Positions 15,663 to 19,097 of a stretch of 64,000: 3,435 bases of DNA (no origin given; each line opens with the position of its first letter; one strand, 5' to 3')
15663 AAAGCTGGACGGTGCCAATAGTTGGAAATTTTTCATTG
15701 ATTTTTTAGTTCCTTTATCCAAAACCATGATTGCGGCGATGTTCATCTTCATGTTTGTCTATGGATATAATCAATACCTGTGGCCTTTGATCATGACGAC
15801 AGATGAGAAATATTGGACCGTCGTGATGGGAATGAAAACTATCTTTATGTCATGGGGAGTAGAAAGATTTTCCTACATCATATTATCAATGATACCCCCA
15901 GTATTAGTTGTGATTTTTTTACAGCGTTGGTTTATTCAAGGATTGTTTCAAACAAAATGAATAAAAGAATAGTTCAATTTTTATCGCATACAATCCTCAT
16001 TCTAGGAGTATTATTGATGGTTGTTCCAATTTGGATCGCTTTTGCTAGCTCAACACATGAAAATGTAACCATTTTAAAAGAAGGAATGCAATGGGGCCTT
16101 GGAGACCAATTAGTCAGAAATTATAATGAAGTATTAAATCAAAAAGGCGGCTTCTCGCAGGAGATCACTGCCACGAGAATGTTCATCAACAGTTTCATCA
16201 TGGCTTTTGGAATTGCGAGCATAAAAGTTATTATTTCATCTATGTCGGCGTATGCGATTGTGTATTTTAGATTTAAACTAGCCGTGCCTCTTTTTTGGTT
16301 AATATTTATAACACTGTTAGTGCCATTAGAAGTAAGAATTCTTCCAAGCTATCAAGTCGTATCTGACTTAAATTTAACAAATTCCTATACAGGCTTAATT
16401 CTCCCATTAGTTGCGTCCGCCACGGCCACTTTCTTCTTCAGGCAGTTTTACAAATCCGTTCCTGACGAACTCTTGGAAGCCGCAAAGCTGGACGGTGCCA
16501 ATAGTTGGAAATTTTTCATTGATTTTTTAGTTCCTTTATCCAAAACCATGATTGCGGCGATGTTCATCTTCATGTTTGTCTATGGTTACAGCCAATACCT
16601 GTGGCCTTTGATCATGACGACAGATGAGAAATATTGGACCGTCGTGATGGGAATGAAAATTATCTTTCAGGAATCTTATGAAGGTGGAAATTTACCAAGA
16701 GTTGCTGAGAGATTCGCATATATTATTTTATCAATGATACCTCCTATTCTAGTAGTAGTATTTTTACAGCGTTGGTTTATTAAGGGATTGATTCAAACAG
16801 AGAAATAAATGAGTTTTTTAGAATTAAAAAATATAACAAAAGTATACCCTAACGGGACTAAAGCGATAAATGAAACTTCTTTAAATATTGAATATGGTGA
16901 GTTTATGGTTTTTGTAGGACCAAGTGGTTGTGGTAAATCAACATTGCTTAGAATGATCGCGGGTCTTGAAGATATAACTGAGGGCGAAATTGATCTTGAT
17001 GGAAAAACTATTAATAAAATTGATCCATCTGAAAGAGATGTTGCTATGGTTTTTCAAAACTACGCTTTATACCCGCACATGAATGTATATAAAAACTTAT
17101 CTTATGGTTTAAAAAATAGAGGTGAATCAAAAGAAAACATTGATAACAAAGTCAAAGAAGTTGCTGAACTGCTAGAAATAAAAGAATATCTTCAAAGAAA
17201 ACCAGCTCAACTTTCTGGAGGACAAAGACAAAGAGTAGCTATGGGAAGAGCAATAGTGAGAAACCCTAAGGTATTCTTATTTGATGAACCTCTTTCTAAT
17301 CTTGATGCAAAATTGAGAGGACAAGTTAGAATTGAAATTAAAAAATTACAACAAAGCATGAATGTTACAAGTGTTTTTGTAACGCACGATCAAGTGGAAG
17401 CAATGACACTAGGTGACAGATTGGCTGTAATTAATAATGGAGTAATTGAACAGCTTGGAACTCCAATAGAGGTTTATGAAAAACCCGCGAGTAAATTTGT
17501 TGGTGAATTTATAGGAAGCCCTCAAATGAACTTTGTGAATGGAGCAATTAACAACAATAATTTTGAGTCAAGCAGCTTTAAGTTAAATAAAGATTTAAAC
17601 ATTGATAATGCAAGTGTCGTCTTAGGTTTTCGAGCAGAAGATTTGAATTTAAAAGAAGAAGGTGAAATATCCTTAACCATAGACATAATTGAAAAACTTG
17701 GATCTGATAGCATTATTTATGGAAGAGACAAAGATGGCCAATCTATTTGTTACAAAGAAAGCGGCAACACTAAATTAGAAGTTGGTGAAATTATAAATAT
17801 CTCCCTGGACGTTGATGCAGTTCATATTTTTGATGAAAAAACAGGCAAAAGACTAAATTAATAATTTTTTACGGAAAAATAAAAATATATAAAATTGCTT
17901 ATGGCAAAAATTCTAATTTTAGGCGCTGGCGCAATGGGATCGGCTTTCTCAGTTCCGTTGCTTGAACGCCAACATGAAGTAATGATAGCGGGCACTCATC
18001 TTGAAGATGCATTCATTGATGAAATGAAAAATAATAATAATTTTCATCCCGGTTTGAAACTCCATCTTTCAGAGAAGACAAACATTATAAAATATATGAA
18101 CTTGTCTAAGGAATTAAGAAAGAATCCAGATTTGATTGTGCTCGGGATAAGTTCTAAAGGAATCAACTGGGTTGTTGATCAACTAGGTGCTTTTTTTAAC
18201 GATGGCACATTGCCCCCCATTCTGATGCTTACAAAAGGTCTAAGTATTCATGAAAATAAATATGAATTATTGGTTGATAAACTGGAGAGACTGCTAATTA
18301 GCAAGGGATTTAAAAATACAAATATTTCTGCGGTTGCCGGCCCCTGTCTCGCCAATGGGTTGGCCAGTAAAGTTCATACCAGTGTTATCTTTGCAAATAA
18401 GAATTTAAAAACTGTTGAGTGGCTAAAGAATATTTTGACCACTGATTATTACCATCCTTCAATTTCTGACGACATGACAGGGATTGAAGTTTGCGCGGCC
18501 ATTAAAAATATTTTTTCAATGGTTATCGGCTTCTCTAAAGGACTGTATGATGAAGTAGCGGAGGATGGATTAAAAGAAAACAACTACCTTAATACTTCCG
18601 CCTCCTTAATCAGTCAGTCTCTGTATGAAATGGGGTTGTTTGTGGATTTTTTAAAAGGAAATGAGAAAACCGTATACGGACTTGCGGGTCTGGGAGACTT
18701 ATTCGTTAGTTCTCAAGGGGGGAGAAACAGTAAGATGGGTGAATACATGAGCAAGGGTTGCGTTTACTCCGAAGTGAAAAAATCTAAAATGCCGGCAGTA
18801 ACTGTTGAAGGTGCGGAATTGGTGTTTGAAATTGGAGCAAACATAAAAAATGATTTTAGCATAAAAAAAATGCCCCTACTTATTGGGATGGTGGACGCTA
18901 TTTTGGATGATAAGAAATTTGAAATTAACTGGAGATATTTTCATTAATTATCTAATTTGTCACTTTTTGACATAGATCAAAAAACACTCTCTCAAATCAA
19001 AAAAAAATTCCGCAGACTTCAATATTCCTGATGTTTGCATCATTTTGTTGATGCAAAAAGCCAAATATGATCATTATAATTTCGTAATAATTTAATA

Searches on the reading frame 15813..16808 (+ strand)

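Call 5: search_protein_families(library=pfam, proteins=[window:15813-16808:+])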
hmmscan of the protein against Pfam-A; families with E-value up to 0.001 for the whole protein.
window:15813-16808:+ (331 aa): 1 family
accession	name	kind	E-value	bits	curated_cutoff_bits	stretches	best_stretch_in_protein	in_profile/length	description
PF00528.27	BPD_transp_1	-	3.7e-15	56.6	26.4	1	141-326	4-182/184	Binding-protein-dependent transport system inner membrane component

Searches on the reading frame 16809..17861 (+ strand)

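Call 5: search_protein_families(library=pfam, proteins=[window:16809-17861:+])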
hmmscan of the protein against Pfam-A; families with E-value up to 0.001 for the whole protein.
window:16809-17861:+ (350 aa): 6 families
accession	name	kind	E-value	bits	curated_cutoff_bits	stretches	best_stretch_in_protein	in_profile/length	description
PF00005.33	ABC_tran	-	1.1e-35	123.6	25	1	21-162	2-136/137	ABC transporter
PF02463.25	SMC_N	-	1e-07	32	40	1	12-200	5-206/220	RecF/RecN/SMC N terminal domain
PF17912.7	OB_MalK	-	7e-07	30.5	27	1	236-279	1-53/53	MalK OB fold domain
PF13304.12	AAA_21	-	6.6e-06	26.8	27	0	32-56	1-25/304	AAA domain, putative AbiEii toxin, Type IV TA system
PF03193.22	RsgA_GTPase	-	0.00011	22.6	30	1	26-61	103-137/174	RsgA GTPase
PF08402.16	TOBE_2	-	0.00052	20.5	21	0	273-341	2-76/76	TOBE domain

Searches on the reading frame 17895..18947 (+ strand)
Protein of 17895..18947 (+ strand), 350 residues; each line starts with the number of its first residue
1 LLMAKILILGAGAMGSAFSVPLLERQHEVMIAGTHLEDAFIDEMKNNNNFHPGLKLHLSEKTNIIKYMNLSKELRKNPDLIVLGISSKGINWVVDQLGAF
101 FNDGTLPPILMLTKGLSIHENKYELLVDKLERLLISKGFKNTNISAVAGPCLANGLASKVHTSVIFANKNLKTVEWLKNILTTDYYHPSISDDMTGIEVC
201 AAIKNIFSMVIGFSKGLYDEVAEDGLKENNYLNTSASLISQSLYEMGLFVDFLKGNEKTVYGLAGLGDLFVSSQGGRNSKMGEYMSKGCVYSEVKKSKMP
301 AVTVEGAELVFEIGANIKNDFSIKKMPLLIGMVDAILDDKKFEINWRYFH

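Call 5: search_protein_families(library=pfam, proteins=[window:17895-18947:+])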
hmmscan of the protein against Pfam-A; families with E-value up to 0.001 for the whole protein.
window:17895-18947:+ (350 aa): 2 families
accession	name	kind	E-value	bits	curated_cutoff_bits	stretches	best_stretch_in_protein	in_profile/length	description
PF07479.19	NAD_Gly3P_dh_C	-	3.6e-21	76.3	25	1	193-339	1-133/142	NAD-dependent glycerol-3-phosphate dehydrogenase C-terminus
PF01210.29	NAD_Gly3P_dh_N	-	9.1e-14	52.2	23.1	1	5-172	1-156/158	NAD-dependent glycerol-3-phosphate dehydrogenase N-terminus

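Call 6: search_protein_families(library=ncbifam, proteins=[window:17895-18947:+], max_evalue=0.00001)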
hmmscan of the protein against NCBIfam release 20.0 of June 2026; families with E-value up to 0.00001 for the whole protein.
window:17895-18947:+ (350 aa): 15 families
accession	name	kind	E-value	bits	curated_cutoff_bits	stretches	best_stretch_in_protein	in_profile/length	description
NF000942.0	PRK00094.1-4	subfamily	2.2e-40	138.9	257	1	3-312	2-289/334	NAD(P)H-dependent glycerol-3-phosphate dehydrogenase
NF000941.0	PRK00094.1-3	equivalog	1.6e-32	113.1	423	1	3-309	1-286/336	NAD(P)H-dependent glycerol-3-phosphate dehydrogenase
NF000940.0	PRK00094.1-2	subfamily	1e-31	110.7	202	1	5-320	2-296/330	NAD(P)H-dependent glycerol-3-phosphate dehydrogenase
TIGR03376.1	glycerol3P_DH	equivalog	1.6e-31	109.7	285.5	1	27-336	38-329/342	glycerol-3-phosphate dehydrogenase (NAD(+))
NF000946.0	PRK00094.2-4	equivalog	1.3e-26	93.3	455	1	5-339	6-314/342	NAD(P)H-dependent glycerol-3-phosphate dehydrogenase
NF011211.0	PRK14618.1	equivalog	1.1e-24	87.3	489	1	5-298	6-274/328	NAD(P)H-dependent glycerol-3-phosphate dehydrogenase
NF000945.0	PRK00094.2-3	equivalog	2.8e-23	83.2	491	1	5-285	2-275/352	NAD(P)H-dependent glycerol-3-phosphate dehydrogenase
NF009098.0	PRK12439.1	equivalog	8.3e-23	81.3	436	1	4-338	8-315/341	NAD(P)H-dependent glycerol-3-phosphate dehydrogenase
NF000943.0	PRK00094.2-1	equivalog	3e-21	76.3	400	1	5-294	2-242/296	NAD(P)H-dependent glycerol-3-phosphate dehydrogenase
NF011212.0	PRK14619.1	equivalog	7.9e-21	74.5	377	1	73-315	44-270/309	NAD(P)H-dependent glycerol-3-phosphate dehydrogenase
NF000939.0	PRK00094.1-1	equivalog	4.9e-20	71.8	473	1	4-296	6-278/339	NAD(P)H-dependent glycerol-3-phosphate dehydrogenase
NF011213.0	PRK14620.1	equivalog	2.4e-17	63.1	478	1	5-297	2-276/326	NAD(P)H-dependent glycerol-3-phosphate dehydrogenase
NF000944.0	PRK00094.2-2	equivalog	4.2e-17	62.1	603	1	5-316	22-308/371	NAD(P)H-dependent glycerol-3-phosphate dehydrogenase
NF000947.0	PRK00094.2-5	equivalog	1.6e-15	57.4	251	1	4-294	5-276/323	NAD(P)H-dependent glycerol-3-phosphate dehydrogenase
NF005088.0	PRK06522.1-2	subfamily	3.3e-06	26.4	371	1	5-120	2-108/308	2-dehydropantoate 2-reductase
